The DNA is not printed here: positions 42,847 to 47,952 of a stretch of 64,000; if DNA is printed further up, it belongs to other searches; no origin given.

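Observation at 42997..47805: VSP gene carrying about 16 nucleotide-identical 222-bp tandem repeats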

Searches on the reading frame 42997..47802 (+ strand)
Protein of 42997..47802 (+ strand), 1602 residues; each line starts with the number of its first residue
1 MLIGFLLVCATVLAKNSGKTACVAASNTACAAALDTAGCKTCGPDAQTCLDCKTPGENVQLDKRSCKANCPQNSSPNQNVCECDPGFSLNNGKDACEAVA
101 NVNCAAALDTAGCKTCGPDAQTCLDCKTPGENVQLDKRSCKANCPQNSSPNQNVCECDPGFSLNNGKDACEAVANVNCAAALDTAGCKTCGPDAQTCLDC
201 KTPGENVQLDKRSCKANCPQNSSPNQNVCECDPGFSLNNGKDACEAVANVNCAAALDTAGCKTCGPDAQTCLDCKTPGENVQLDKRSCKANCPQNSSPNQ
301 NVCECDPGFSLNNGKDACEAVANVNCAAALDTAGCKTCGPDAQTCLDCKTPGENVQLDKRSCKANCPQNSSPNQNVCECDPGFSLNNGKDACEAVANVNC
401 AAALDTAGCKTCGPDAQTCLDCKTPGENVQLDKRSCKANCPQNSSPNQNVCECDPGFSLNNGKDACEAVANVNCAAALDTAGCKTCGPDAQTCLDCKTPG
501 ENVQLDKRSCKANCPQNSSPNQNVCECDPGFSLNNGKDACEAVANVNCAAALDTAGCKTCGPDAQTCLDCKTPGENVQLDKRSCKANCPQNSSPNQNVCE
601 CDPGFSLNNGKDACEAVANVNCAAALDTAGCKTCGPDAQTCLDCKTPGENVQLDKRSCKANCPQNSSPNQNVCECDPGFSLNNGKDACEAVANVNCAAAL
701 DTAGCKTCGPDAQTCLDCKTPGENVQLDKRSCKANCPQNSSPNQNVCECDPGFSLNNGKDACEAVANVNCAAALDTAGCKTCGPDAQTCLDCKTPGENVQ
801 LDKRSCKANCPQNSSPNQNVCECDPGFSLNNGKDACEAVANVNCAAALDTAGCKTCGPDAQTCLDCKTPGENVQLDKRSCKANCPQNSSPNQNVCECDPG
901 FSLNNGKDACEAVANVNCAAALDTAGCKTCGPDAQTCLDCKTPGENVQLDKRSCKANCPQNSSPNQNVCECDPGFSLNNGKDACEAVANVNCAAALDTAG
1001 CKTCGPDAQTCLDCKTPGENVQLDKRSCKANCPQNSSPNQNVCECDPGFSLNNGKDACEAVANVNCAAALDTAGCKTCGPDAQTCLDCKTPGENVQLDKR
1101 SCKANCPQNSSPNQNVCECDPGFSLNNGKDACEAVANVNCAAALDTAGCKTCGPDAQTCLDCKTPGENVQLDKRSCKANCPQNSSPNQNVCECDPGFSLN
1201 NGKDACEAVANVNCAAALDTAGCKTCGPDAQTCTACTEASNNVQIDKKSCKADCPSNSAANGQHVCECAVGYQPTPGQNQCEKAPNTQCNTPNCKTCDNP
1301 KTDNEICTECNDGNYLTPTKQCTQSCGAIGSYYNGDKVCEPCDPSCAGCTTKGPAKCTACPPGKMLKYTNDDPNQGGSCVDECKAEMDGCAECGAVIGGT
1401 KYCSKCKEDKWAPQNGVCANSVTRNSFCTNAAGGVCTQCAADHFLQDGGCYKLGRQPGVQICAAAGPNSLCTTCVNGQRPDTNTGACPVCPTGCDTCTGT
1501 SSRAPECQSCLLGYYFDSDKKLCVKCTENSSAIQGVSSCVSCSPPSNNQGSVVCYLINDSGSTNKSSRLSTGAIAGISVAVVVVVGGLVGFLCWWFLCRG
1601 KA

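Call 6: search_protein_families(library=pfam, proteins=[window:42997-47802:+], max_evalue=0.01)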
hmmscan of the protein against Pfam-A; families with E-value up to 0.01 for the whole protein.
window:42997-47802:+ (1602 aa): 4 families
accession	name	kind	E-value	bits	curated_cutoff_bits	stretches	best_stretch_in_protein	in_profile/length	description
PF03302.18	VSP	-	8.2e-80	269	31.4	3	1462-1602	263-397/397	Giardia variant-specific surface protein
PF12662.13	cEGF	-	1.6e-32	111.4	26.6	0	81-97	4-20/24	Complement Clr-like EGF-like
PF25314.1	TNFR_nem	-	7.2e-19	67.9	27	0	79-99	14-34/34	TNF receptor-like domain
PF23308.1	TSP1_TSH7A-B_C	-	0.0043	17.3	27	0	78-88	13-23/40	THS7A/B C-terminal TSP1 domain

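Call 11: find_homologous_proteins(query=window:42997-47802:+)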
Query window:42997-47802:+ (1602 aa): 4 proteins with E <= 0.001 among 8000 candidates.
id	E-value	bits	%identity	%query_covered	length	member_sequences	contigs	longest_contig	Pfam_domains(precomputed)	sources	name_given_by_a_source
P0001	0.0e+0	3588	100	100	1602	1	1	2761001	PF12662.14,PF25314.2,PF03302.19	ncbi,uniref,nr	ncbi:VSP [Giardia duodenalis]|uniref:VSP n=1 Tax=Giardia intestinalis (strain ATCC 50803 / WB clone 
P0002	0.0e+0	1759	80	62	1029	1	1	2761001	PF12662.14,PF25314.2,PF18591.7,PF03302.19,PF10922.15,PF18278.8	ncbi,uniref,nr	ncbi:VSP [Giardia duodenalis]|uniref:VSP n=1 Tax=Giardia intestinalis (strain ATCC 50803 / WB clone 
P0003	0.0e+0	1300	59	75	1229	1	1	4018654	PF08301.19,PF03302.19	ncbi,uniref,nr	ncbi:VSP [Giardia duodenalis]|uniref:VSP n=1 Tax=Giardia intestinalis (strain ATCC 50803 / WB clone 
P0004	2.7e-34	136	28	42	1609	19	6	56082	PF03302.19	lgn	-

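Call 12: list_cluster_members(proteins=[P0001, P0002, P0003])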
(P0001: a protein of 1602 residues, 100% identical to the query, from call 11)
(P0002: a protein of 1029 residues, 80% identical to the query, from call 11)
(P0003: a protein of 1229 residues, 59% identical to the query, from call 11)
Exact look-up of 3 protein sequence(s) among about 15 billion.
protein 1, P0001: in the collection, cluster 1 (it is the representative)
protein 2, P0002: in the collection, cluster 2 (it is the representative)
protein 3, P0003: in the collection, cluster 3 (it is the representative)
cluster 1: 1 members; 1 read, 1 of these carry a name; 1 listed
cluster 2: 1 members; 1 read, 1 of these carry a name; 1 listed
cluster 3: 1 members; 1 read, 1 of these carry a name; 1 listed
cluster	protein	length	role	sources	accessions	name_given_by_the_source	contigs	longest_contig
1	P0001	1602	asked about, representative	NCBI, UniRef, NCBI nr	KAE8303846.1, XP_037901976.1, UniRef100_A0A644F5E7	VSP [Giardia duodenalis] | VSP n=1 Tax=Giardia intestinalis (strain ATCC 50803 / WB clone C6) TaxID=184922 ... | VSP [Giardia intestinalis]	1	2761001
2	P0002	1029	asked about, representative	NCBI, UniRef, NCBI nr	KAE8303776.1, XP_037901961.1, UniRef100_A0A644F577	VSP [Giardia duodenalis] | VSP n=1 Tax=Giardia intestinalis (strain ATCC 50803 / WB clone C6) TaxID=184922 ... | VSP [Giardia intestinalis]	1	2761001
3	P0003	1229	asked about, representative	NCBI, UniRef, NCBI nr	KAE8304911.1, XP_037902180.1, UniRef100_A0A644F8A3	VSP [Giardia duodenalis] | VSP n=1 Tax=Giardia intestinalis (strain ATCC 50803 / WB clone C6) TaxID=184922 ... | VSP [Giardia intestinalis]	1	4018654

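Call 27: find_encoding_contigs(protein=P0001, flank=10000, max_places=6)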
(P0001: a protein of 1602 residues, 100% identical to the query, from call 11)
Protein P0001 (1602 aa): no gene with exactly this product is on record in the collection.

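Call 28: find_encoding_contigs(protein=P0002, flank=3000, max_places=4)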
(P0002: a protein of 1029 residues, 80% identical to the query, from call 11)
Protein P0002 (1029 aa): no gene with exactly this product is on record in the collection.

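Call 29: find_encoding_contigs(protein=P0003, flank=3000, max_places=4)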
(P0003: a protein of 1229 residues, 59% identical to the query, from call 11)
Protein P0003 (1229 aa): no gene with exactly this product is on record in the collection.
